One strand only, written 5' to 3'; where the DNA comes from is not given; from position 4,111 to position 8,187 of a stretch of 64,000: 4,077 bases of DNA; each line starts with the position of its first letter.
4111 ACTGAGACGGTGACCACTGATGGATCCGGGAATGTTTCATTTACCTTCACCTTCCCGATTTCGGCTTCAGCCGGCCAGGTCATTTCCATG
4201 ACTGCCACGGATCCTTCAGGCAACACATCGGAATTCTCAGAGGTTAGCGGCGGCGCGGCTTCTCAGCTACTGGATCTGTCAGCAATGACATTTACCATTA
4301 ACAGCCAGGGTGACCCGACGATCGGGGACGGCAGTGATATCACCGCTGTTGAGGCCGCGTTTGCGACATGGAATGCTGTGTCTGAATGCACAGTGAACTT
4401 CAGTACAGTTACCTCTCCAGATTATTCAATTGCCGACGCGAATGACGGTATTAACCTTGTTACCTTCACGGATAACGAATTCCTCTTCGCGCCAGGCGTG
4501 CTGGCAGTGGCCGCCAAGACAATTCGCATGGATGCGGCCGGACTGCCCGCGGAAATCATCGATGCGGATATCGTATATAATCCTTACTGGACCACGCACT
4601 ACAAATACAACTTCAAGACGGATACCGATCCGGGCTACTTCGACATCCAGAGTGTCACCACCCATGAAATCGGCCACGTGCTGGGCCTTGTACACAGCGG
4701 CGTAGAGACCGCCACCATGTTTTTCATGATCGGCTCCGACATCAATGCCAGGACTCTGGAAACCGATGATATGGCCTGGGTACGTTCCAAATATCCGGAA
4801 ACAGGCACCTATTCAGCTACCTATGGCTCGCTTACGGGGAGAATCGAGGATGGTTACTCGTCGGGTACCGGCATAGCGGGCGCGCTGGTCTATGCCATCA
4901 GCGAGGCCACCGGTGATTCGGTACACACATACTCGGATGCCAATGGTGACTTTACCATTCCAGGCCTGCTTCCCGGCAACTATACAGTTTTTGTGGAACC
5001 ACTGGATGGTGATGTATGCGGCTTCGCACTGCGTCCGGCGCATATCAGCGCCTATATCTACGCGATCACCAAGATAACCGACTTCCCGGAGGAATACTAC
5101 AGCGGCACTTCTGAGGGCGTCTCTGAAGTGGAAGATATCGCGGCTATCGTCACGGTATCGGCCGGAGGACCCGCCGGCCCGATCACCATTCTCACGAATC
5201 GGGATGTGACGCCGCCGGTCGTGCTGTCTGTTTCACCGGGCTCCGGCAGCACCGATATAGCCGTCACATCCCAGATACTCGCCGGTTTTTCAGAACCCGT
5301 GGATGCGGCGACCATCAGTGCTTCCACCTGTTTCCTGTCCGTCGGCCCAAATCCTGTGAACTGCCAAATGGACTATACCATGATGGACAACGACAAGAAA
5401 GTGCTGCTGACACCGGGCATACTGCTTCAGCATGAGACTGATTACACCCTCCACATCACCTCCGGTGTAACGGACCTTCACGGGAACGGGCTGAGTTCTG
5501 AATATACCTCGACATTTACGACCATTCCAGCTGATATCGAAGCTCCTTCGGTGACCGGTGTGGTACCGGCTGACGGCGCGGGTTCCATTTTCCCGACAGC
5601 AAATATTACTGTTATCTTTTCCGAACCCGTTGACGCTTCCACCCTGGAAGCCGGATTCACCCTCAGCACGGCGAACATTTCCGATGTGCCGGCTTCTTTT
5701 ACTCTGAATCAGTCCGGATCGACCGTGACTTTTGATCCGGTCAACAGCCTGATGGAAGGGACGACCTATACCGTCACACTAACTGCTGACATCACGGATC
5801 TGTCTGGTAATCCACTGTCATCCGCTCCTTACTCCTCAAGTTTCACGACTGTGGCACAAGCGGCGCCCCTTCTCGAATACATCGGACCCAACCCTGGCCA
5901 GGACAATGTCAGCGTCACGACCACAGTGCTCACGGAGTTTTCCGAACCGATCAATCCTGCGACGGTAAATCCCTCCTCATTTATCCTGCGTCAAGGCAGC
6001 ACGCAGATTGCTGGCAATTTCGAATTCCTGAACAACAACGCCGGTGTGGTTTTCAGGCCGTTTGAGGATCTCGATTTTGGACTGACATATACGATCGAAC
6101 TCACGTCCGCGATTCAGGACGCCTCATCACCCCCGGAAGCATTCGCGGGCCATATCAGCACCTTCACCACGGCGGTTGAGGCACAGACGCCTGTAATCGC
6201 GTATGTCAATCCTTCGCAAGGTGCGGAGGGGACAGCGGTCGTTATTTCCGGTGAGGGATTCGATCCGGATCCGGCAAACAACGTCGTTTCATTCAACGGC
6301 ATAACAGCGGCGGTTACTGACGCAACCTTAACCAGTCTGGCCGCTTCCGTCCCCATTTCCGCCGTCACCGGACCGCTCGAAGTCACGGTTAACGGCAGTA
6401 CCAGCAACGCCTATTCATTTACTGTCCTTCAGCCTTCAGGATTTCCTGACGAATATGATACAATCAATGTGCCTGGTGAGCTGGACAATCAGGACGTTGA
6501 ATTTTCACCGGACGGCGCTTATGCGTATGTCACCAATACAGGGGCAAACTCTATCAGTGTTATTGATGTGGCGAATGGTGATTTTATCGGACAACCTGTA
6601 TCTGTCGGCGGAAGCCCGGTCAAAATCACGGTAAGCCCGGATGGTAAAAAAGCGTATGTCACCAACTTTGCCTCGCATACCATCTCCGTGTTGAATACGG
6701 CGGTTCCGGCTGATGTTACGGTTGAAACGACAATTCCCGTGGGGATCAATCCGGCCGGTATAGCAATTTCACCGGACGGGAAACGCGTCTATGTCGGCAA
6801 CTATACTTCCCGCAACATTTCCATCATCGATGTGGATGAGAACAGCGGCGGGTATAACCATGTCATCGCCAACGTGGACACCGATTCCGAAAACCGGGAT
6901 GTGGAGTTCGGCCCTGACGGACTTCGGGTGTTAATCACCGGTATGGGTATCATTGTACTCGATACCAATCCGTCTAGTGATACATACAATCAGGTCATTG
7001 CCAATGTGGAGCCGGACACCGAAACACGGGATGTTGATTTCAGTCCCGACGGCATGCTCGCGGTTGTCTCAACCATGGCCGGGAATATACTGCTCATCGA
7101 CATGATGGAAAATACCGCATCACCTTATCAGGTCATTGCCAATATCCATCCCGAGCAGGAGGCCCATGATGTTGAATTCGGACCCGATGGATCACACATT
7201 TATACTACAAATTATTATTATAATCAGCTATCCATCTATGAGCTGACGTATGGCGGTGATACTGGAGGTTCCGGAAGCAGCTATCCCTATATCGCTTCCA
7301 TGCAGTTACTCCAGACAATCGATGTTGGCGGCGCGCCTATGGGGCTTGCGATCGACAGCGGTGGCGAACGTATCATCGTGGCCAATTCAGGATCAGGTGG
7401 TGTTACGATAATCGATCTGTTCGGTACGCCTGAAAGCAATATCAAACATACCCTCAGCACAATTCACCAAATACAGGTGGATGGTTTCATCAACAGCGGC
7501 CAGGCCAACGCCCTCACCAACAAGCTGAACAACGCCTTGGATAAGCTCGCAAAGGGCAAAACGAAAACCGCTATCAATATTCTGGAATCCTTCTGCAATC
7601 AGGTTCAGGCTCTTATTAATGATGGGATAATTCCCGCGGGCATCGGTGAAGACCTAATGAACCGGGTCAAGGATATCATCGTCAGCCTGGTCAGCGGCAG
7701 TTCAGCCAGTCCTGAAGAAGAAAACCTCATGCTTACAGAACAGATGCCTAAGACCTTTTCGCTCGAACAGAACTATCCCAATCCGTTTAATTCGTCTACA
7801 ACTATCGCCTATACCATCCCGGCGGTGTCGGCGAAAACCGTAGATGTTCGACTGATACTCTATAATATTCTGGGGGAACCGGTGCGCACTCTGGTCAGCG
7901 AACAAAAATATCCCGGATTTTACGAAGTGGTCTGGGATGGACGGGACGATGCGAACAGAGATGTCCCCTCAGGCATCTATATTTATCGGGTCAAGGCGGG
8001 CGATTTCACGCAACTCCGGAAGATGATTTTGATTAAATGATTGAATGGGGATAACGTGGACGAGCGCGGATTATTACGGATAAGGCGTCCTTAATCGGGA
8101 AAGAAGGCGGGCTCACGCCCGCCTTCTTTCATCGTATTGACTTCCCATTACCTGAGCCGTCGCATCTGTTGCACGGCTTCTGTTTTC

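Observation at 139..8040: A 2633-aa mosaic T9SS cargo combines a metzincin protease with lectin, beta-helix, YVTN-propeller and FIMAH modules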

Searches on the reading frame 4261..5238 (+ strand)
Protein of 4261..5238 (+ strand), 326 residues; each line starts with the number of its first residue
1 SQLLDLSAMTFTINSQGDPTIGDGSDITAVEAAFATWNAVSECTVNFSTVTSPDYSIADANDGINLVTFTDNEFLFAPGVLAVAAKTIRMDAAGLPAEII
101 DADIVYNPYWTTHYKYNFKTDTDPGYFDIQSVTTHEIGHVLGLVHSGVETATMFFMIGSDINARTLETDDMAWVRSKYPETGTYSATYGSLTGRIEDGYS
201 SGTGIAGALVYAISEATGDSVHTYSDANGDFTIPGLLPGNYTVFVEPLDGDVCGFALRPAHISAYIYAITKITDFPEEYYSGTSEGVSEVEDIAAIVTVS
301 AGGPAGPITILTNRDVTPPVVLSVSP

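Call 38: find_homologous_proteins(query=window:4261-5238:+, max_evalue=0.00001)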
Query window:4261-5238:+ (326 aa): 65 proteins with E <= 0.00001 among 8000 candidates.
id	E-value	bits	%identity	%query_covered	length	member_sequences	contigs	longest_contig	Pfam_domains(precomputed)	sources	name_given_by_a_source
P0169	1.5e-72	263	43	98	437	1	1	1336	PF00413.31,PF13205.13,PF13620.13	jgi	jgi:hypothetical protein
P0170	2.3e-69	252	47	85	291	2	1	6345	PF00413.31,PF13620.13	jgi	jgi:hypothetical protein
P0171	5.4e-66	241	49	77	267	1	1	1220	PF00413.31,PF13715.13,PF13620.13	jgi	jgi:hypothetical protein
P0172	1.4e-43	168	48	56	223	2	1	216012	PF00413.31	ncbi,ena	-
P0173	3.4e-43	166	47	57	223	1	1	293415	PF00413.31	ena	-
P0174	1.2e-35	142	51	45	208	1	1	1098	PF00413.31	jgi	jgi:hypothetical protein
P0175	1.3e-31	128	34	87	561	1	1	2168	PF00413.31,PF13620.13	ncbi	ncbi:MAG: matrixin family metalloprotease, partial [Candidatus Binatia bacterium]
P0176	5.3e-29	120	52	37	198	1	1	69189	PF00413.31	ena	-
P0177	2.9e-22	98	36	71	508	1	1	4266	PF00413.31,PF13620.13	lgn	-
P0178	6.8e-22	96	33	73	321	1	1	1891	PF00413.31,PF13620.13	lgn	-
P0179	1.5e-21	95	35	68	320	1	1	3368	PF00413.31,PF13620.13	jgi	jgi:Matrixin/Carboxypeptidase regulatory-like domain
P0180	5.6e-21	93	34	72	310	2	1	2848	PF00413.31,PF13620.13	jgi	-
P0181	3.4e-18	84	37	48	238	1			PF00413.31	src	-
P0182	1.8e-17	82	32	77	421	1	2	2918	PF00413.31,PF13620.13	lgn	-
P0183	2.5e-16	78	31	94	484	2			PF00413.31,PF13620.13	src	-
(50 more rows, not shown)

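Call 44: predict_structure(alignment_id=A3)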
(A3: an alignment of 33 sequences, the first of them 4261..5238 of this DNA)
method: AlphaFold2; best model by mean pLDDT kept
length: 326 residues; sequences in the alignment: 33
mean_pLDDT: 75.5   pTM: 0.80
mean pLDDT of the five models: 75.5, 75.0, 73.6, 73.1, 69.1
residues with pLDDT >= 90: 112; 70-90: 118; 50-70: 34; < 50: 62
segments of 3 or more residues with pLDDT < 50: 248-293, 313-326
pLDDT, mean of each block of 10 residues (from residue 1): 67 79 83 95 93 92 93 87 89 76 91 77 84 94 86 78 84 93 89 77 76 90 86 93 64 42 38 39 33 64 74 40 27
secondary structure, 60 per line:
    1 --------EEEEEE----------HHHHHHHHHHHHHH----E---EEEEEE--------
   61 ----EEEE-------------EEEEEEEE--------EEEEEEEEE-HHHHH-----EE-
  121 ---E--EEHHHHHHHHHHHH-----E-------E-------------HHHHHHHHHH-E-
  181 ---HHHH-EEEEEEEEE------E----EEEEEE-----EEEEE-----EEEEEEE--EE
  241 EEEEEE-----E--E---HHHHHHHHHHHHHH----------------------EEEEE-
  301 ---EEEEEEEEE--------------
elements in order: E9-14 H25-38 E47-52 E65-68 E82-89 E98-106 H108-112 H129-140 H168-177 H184-187 E189-197 E209-214 E220-224 E230-236 E239-246 H259-272 E295-299 E304-312
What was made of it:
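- On Peptidase family M10 / matrixins (metzincin clan): AF2 model with pLDDT 76-95 over the catalytic domain (call 44).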

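Call 46: fold_search(model_id=the predicted structure, library=pdb)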
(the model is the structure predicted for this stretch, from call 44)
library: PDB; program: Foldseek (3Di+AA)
matches with E <= 10: 1172; with E <= 0.001: 166
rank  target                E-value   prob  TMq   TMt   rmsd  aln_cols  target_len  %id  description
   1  1b8y                  2.1e-06  1.00  0.38  0.70   4.7       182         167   24  X-RAY STRUCTURE OF HUMAN STROMELYSIN CATALYTIC DOMAIN COMPLEXED WITH NON-PEPTIDE INHIBITORS: IMPLICATIONS FOR INHIBITOR  (released 1999-08-31)
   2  2wo9_A                2.2e-06  1.00  0.36  0.68   5.4       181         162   25  MMP12 complex with a beta hydroxy carboxylic acid (released 2009-09-08)
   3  2xs3_A                2.4e-06  1.00  0.36  0.66   5.3       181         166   22  Structure of karilysin catalytic MMP domain (released 2010-11-03)
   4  1hv5_E                2.6e-06  1.00  0.37  0.70   4.7       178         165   20  CRYSTAL STRUCTURE OF THE STROMELYSIN-3 (MMP-11) CATALYTIC DOMAIN COMPLEXED WITH A PHOSPHINIC INHIBITOR (released 2001-03-28)
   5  2d1o_A                3.1e-06  1.00  0.38  0.69   4.8       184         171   24  Stromelysin-1 (MMP-3) complexed to a hydroxamic acid inhibitor (released 2006-06-27)
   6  4in9_A                3.1e-06  1.00  0.37  0.70   5.1       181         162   21  Structure of karilysin MMP-like catalytic domain in complex with inhibitory tetrapeptide SWFP (released 2013-05-15)
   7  2wo9_B                3.1e-06  1.00  0.36  0.68   5.2       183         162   27  MMP12 complex with a beta hydroxy carboxylic acid (released 2009-09-08)
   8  8b2q_A                3.1e-06  1.00  0.35  0.64   5.7       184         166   23  Matrix-metallopeptidase inhibitor Potempin A (PotA) from Tannerella forsythia in complex with T. forsythia karilysin. (released 2022-12-21)
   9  2pjt_D                3.5e-06  1.00  0.38  0.71   5.0       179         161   21  Crystal structure of the catalytic domain of MMP-13 complexed with WAY-344 (released 2008-04-22)
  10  4dpe_B                3.5e-06  1.00  0.38  0.70   4.2       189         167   24  Structure of MMP3 complexed with a platinum-based inhibitor. (released 2013-02-20)
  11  1ayk_MODEL_1_A        3.5e-06  1.00  0.37  0.67   5.5       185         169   20  INHIBITOR-FREE CATALYTIC FRAGMENT OF HUMAN FIBROBLAST COLLAGENASE, NMR, 30 STRUCTURES (released 1998-02-25)
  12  1hv5_B                3.7e-06  1.00  0.37  0.69   4.1       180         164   20  CRYSTAL STRUCTURE OF THE STROMELYSIN-3 (MMP-11) CATALYTIC DOMAIN COMPLEXED WITH A PHOSPHINIC INHIBITOR (released 2001-03-28)
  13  4h49_C                3.9e-06  1.00  0.36  0.72   5.1       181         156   26  Crystal structure of the catalytic domain of MMP-12 in complex with a twin inhibitor. (released 2013-04-24)
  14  2xs4_A                3.9e-06  1.00  0.35  0.65   5.9       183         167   21  Structure of karilysin catalytic MMP domain in complex with magnesium (released 2010-11-03)
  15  6esm                  4.1e-06  1.00  0.39  0.75   4.9       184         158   21  Crystal structure of MMP9 in complex with inhibitor BE4. (released 2018-05-16)
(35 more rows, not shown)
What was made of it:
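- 4285..4794 (+): Peptidase M10 (matrixin-like) catalytic domain (aa 1383-1552). Foldseek probability 1.00, TM 0.62-0.75 to MMPs and karilysin (call 46).
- On Peptidase family M10 / matrixins (metzincin clan): Foldseek probability 1.00, target TM 0.62-0.75 to MMP-3/9/11/12/13 and karilysin (call 46).
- The model matches MMP-3/9/11/12/13 and karilysin with probability 1.00, TM 0.62-0.75 (calls 44, 46).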

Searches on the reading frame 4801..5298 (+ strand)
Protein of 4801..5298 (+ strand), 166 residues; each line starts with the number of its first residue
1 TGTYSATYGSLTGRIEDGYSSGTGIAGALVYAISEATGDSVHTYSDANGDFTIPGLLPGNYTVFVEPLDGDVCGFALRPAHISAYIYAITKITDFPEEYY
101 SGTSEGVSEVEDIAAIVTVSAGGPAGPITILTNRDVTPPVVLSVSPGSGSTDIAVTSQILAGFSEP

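Call 9: search_protein_families(library=pfam, proteins=[window:4801-5298:+], max_evalue=1)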
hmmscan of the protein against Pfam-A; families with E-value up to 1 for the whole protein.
window:4801-5298:+ (166 aa): 6 families
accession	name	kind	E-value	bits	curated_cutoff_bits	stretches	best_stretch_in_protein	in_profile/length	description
PF13620.12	CarboxypepD_reg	-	2e-12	47.7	32.3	1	10-66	1-55/82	Carboxypeptidase regulatory-like domain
PF13205.12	Big_5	-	0.00015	22.9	23.6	1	135-166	1-32/105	Bacterial Ig-like domain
PF13715.12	CarbopepD_reg_2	-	0.0019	18.6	32.2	1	20-65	9-50/88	CarboxypepD_reg-like domain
PF14686.12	fn3_3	-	0.0072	16.5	24.4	1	43-64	29-50/75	Polysaccharide lyase family 4, domain II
PF17210.9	SdrD_B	-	0.012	16.2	29.7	1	23-66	22-65/112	SdrD B-like domain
PF17802.7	SpaA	-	0.083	13.5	23.1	1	22-63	13-56/91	Prealbumin-like fold domain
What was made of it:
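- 4795..5202 (+): CarboxypepD_reg beta-sandwich plus conserved EPLDG segment (aa 1553-1688). PF13620 at 47.7 bits (call 9).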

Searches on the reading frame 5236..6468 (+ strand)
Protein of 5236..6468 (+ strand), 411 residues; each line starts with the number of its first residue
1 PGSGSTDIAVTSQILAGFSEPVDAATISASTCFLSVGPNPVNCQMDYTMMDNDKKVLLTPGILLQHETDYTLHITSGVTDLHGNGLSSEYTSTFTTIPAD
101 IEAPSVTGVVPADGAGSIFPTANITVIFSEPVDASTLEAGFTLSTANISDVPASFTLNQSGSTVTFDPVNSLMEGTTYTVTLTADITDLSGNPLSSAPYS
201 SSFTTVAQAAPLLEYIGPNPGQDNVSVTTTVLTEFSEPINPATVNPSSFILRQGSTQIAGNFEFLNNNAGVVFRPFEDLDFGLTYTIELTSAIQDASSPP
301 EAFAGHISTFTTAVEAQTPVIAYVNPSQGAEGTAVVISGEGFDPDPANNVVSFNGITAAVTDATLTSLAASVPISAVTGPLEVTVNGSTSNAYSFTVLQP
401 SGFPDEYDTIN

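Call 9: search_protein_families(library=pfam, proteins=[window:5236-6468:+], max_evalue=1)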
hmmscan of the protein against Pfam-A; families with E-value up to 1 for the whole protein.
window:5236-6468:+ (411 aa): 6 families
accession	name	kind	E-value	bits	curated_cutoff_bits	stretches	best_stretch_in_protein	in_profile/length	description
PF13205.12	Big_5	-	1e-55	187.3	23.6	3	100-205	1-105/105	Bacterial Ig-like domain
PF01833.30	TIG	-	4.7e-06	26.9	20.9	1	319-396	1-83/84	IPT/TIG domain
PF12262.14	Lipase_bact_N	-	0.0017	18.3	22.3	1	44-90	112-160/236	Bacterial virulence factor lipase N-terminal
PF04234.18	CopC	-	0.044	15.2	23.3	0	106-182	4-74/92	CopC domain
PF24943.1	Fn3_Dep-1_2nd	-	0.11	12.8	27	0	170-195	65-90/97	Dep-1 second Fn3-like domain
PF06157.16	DUF973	-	0.59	9.7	26.4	0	122-183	235-295/309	Protein of unknown function (DUF973)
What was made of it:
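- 5203..6171 (+): Three Big_5 bacterial Ig-like domains (aa 1689-2011). PF13205, E 1e-55, 3 stretches (call 9).
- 6172..6426 (+): IPT/TIG domain (aa 2012-2096). PF01833 at 26.9 bits (call 9).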

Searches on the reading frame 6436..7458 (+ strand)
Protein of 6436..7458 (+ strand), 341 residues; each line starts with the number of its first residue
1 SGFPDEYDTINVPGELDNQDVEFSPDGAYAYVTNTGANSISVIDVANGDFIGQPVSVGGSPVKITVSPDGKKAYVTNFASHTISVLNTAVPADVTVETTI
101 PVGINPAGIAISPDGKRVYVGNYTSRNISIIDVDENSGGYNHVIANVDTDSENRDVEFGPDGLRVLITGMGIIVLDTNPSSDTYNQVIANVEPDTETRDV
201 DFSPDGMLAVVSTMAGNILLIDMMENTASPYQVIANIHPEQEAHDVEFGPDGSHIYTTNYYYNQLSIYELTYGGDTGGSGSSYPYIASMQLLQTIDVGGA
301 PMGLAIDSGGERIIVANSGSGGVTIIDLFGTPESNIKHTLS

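Call 9: search_protein_families(library=pfam, proteins=[window:6436-7458:+], max_evalue=1)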
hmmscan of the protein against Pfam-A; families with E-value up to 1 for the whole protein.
window:6436-7458:+ (341 aa): 15 families
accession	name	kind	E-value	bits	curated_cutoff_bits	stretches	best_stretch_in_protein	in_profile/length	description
PF10282.15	Lactonase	-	4.3e-19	69.3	21.7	3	63-150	248-337/344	Lactonase, 7-bladed beta-propeller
PF25174.1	Beta-prop_THOC3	-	1.3e-14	54.4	305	3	64-170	52-150/272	THOC3 beta-propeller domain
PF08450.18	SGL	-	3.4e-11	43.6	26.3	2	106-165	136-191/246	SMP-30/Gluconolactonase/LRE-like region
PF02239.22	Cytochrom_D1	-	7.1e-10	38.4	25.5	3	21-87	41-105/368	Cytochrome D1 heme domain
PF24796.1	WDR55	-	5.7e-08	32.6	200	1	191-258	4-71/296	WDR55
PF01731.26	Arylesterase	-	7.1e-08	33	21.3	1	104-135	54-85/86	Arylesterase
PF23414.1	Beta-prop_EML_2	-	1.2e-06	28.6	90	1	186-270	31-110/266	Echinoderm microtubule-associated protein second beta-propeller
PF01436.27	NHL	-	1.6e-06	28.3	20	0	105-123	3-20/28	NHL repeat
PF21783.3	YNCE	-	7.1e-06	26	27.1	1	28-109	254-331/339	YNCE-like beta-propeller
PF05694.17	SBP56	-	9.6e-05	21.8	34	0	20-122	308-384/453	56kDa selenium binding protein (SBP56)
PF07676.18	PD40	-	0.00014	22.1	20.9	0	109-119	14-24/38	WD40-like Beta Propeller Repeat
PF00400.38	WD40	-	0.00048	21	27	0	198-220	15-37/39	WD domain, G-beta repeat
PF18975.6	DUF5711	-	0.0077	15.9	26.3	1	20-78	98-159/344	Family of unknown function (DUF5711)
PF24814.1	WD40_Prp19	-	0.0088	15.6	320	1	190-259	128-196/281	Prp19 WD40 domain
PF12894.13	ANAPC4_WD40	-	0.025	15.3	22.9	0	190-225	34-69/91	Anaphase-promoting complex subunit 4 WD40 domain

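Call 67: search_solved_structures(query=window:6436-7458:+, max_evalue=0.001)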
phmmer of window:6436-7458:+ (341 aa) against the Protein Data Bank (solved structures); distinct sequences matched with E-value up to 0.001: 10.
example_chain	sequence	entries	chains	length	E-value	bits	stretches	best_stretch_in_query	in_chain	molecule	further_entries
1l0q_A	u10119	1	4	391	9e-48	166.5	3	31-137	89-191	Surface layer protein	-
5c2v_B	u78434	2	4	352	7.1e-25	91.2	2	23-168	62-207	HYDRAZINE SYNTHASE BETA SUBUNIT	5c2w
3u4y_A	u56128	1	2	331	1.1e-08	38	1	17-139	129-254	uncharacterized protein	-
3bws_A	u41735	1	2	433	3.9e-08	36.2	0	28-127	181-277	protein Lp49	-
3fgb_A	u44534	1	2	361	1e-07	34.8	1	20-147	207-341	uncharacterized protein Q89ZH8_BACTN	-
4qrj_A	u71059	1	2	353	1.3e-06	31.2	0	23-138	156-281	putative 6-phosphogluconolactonase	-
3vgz_A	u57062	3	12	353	7e-06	28.8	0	29-121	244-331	Uncharacterized protein YncE | PQQ-dependent catabolism-associated beta-propeller protein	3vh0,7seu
3scy_A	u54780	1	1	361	2.3e-05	27.1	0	53-140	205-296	Hypothetical bacterial 6-phosphogluconolactonase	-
3hfq_A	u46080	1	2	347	0.00021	23.9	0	58-142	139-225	uncharacterized protein lp_2219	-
1ri6_A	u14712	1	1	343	0.00051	22.7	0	61-134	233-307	putative isomerase ybhE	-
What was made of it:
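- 6466..7434 (+): Seven-bladed YVTN beta-propeller (aa 2110-2432). Closest solved structure is the archaeal S-layer protein 1L0Q, E 9e-48 (call 67).
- On YVTN beta-propeller repeat proteins (TIGR02276): 1L0Q at E 9e-48 (call 67).
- Closest known: YVTN beta-propeller of the Methanosarcina mazei surface-layer protein. Same: It is the best solved relative of aa 2110-2432 (E 9e-48, call 67), with seven YVTN blades in an extracellular structural protein.
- The propeller resembles that of an S-layer protein (call 67). The propeller is closest to that of an archaeal S-layer protein (call 67).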

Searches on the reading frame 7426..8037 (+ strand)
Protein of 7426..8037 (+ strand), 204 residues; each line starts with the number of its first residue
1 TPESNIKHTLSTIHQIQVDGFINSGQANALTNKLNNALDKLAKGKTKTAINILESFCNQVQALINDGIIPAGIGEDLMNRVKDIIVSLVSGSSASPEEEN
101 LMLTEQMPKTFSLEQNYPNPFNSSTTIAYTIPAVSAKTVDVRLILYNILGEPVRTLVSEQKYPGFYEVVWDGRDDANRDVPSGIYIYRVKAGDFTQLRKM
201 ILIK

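Call 9: search_protein_families(library=pfam, proteins=[window:7426-8037:+], max_evalue=1)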
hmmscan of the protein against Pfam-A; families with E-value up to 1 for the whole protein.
window:7426-8037:+ (204 aa): 8 families
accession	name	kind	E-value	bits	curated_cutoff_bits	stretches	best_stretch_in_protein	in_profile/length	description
PF13860.13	FlgD_ig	-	2.6e-08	34.2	27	1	135-191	19-75/79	FlgD Ig-like domain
PF22888.1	FIMAH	-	1.9e-07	32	24.8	1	12-85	7-80/81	FIMAH domain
PF18962.6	Por_Secre_tail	-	0.00018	22.2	27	1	117-201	2-74/75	Secretion system C-terminal sorting domain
PF13585.12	CHU_C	-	0.0032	18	27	1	129-191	18-72/86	CHU_C Type IX secretion signal domain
PF22965.1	INTS7_C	-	0.076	13.8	25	0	6-113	15-79/114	Integrator complex subunit 7, C-terminal domain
PF10029.15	DUF2271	-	0.13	12.5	27.3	1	152-191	63-102/136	Predicted periplasmic protein (DUF2271)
PF16749.10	Arteri_nsp7a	-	0.19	12.4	27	1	17-86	35-101/130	Arterivirus nonstructural protein 7 alpha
PF22053.2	DUF6938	-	0.2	11.7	27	1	6-85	58-148/236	Domain of unknown function (DUF6938)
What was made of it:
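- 7456..7680 (+): FIMAH helical module (aa 2440-2514). PF22888 at 32 bits against 24.8 (call 9).
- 7774..8037 (+): T9SS type A C-terminal sorting domain (aa 2546-2633). FlgD_ig at 34 bits (call 9).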

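Call 65: search_solved_structures(query=window:7426-8037:+, max_evalue=1)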
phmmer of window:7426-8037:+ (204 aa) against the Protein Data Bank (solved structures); distinct sequences matched with E-value up to 1: 34.
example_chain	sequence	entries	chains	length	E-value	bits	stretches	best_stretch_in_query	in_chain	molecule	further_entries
5mfd_A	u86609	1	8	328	0.002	21.1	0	16-73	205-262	YIIIM''6AII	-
4v3r_A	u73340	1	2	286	0.006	19.5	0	17-73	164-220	YIII_M5_AII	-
4v3o_A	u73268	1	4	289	0.016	18.1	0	17-73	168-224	YIII_M5_AII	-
4pls_A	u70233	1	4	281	0.016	18.1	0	17-73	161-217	Arm00010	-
4plq_A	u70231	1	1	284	0.016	18.1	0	17-73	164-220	Arm00011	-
4plr_A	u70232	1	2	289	0.016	18.1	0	17-73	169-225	Arm00008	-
4v3q_A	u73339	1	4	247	0.022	17.6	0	16-73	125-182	YIII_M4_AII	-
7vps_A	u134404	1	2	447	0.026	17.4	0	13-73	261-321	Importin subunit alpha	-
5mfm_A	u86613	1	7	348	0.027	17.3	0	16-73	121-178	YIIIM6AII_GS11_(KR)5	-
5mfl_A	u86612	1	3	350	0.028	17.3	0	16-73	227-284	(KR)5_GS10_YIIIM6AII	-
5mfm_C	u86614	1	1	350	0.028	17.3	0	16-73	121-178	Importin subunit alpha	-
7vpt_A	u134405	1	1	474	0.029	17.2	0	13-73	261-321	C. glabrata importin alpha ARM domain - Upc2 NLS fusion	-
6s9o_A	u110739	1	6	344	0.038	16.9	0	16-73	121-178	designed Armadillo repeat protein with internal Lock1 fused to target peptide KRKRKLKFKR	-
6s9p_A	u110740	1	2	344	0.049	16.5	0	17-73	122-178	internal Lock2 fused to target peptide KRKAKITWKR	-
1r38_A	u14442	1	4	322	0.068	16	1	98-181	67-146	xylose reductase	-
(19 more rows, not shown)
